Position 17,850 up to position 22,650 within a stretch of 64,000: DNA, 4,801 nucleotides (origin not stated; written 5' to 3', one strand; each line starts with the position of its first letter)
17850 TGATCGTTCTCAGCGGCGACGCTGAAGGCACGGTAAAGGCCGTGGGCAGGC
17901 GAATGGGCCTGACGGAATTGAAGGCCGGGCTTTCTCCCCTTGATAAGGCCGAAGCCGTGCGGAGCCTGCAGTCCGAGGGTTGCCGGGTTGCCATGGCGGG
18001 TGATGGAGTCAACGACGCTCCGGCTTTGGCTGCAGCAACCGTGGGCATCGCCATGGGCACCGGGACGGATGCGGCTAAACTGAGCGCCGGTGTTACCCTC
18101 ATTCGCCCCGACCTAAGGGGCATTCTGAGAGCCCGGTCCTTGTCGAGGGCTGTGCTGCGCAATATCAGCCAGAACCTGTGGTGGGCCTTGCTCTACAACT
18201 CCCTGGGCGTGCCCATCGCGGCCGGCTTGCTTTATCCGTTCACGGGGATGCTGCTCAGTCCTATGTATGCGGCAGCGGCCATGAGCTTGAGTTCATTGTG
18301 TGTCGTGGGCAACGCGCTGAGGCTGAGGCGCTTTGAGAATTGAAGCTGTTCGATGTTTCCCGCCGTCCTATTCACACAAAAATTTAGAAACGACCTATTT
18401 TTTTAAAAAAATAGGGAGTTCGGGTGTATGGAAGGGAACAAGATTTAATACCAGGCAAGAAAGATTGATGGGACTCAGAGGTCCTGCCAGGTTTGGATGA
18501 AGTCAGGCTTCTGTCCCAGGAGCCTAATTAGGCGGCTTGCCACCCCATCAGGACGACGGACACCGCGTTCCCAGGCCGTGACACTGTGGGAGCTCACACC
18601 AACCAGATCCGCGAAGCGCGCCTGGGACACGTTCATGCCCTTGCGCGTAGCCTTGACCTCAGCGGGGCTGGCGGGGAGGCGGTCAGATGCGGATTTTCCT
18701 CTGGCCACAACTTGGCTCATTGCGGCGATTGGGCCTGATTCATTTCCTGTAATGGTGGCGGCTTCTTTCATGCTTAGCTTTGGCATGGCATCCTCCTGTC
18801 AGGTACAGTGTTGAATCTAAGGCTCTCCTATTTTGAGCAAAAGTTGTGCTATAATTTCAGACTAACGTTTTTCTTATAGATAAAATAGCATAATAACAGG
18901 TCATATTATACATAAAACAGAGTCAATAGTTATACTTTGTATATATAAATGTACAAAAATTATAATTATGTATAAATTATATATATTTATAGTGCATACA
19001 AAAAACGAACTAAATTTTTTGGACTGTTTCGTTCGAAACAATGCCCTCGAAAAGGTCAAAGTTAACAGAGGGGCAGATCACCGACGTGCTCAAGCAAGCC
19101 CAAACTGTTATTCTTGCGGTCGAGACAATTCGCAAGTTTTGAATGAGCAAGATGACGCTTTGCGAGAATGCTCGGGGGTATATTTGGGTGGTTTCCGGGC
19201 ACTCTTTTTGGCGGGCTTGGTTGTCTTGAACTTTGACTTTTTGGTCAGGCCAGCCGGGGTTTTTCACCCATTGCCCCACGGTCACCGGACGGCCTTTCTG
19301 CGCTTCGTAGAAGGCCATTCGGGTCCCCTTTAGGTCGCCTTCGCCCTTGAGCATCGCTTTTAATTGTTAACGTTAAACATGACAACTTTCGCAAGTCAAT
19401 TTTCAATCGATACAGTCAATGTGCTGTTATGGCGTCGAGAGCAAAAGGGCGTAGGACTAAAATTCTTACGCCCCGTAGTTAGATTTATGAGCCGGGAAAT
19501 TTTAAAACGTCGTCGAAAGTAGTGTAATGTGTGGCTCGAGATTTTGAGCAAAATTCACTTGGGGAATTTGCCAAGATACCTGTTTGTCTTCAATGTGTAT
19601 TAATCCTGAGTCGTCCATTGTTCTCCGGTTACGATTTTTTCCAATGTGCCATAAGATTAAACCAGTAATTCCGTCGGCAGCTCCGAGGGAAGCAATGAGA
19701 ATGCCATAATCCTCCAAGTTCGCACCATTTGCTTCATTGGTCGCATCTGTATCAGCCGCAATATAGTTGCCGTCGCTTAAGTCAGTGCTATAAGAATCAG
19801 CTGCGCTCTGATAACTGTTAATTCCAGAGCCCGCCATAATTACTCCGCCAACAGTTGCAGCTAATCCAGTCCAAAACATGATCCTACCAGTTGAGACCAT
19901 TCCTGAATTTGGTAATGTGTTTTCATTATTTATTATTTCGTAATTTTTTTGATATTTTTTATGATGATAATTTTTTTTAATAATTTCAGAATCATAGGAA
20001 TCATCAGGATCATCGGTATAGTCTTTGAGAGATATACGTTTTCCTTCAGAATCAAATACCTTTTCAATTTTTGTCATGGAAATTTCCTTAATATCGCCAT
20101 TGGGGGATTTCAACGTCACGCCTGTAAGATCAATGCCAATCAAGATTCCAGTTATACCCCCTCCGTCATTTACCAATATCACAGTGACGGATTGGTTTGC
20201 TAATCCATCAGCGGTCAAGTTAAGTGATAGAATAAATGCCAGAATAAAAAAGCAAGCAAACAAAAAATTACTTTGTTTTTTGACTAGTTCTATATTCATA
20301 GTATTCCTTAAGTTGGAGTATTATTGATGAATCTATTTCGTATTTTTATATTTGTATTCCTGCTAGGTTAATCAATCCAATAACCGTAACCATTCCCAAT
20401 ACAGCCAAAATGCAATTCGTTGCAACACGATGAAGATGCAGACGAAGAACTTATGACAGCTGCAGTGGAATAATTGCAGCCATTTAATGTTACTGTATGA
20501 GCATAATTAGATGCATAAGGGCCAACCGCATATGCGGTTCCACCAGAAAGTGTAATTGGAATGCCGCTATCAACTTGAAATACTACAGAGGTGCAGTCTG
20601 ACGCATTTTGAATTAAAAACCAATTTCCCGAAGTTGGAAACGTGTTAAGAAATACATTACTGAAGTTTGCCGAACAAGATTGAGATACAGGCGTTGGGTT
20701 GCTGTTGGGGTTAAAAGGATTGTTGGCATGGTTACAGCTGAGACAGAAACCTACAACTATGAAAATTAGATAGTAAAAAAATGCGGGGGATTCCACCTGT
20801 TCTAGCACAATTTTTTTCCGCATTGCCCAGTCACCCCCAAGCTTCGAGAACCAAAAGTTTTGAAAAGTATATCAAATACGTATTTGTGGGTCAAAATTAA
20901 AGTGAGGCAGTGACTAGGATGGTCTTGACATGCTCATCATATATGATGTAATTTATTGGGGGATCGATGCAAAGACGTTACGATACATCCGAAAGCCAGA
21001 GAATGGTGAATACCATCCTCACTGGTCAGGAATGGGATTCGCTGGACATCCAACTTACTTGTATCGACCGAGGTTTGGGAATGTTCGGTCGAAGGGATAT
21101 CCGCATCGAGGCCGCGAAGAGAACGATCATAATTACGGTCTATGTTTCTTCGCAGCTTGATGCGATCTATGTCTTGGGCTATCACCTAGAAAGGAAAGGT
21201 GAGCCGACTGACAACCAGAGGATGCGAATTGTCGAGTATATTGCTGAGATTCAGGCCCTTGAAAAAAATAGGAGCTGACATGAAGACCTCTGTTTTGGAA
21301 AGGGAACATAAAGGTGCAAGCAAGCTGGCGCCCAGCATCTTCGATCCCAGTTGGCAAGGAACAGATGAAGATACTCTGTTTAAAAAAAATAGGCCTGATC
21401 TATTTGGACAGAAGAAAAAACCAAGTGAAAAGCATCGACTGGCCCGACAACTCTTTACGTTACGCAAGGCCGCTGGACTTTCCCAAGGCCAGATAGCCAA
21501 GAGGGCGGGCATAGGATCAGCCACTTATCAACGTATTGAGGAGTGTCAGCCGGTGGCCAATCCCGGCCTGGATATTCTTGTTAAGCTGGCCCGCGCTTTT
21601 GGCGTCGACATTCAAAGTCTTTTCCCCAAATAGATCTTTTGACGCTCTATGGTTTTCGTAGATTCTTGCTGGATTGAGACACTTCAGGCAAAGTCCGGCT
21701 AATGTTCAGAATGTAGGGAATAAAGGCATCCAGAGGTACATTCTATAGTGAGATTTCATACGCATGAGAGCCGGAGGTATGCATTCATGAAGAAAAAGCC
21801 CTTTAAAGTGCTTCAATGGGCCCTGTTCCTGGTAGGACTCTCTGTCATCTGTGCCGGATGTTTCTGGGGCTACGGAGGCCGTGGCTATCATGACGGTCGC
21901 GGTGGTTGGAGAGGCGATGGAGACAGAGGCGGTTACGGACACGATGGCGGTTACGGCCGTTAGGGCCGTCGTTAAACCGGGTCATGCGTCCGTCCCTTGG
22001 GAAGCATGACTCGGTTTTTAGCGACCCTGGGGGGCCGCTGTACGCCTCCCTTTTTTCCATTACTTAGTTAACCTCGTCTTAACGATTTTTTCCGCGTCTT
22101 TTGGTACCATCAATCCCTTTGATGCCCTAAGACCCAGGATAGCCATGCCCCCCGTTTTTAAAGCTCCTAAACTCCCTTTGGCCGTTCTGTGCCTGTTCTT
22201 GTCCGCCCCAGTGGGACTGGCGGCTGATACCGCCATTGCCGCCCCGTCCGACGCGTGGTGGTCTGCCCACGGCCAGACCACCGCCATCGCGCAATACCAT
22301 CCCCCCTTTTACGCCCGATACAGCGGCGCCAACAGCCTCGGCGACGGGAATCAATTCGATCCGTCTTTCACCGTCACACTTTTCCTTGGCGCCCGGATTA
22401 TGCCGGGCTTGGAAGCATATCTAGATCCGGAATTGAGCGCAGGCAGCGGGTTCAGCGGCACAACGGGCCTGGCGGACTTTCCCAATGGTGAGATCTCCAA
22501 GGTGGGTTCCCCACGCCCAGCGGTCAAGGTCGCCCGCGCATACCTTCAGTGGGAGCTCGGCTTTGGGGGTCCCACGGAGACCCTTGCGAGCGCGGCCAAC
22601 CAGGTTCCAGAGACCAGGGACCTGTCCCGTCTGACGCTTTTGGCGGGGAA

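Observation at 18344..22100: ~3.8 kb low-GC accessory island inserted between copA and the OprB porin gene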

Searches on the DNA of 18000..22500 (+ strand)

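Call 59: search_rna_families(source=window, start=18000, end=22500, threshold=evalue, max_evalue=1)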
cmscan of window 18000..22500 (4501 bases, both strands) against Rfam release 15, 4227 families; matches with E-value up to 1: 0.
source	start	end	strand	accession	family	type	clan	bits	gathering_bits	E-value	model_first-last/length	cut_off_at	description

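Call 95: search_dna_similar(query=window:18790-21715:+, collection=plasmids, mode=distant, max_rows=10)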
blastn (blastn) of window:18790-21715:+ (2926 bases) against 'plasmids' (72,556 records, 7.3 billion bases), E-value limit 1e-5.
No match.

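Call 96: search_dna_similar(query=window:18790-21715:+, collection=phages, mode=distant, max_rows=10)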
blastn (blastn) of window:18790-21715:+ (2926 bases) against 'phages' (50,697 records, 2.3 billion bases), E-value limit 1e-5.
No match.
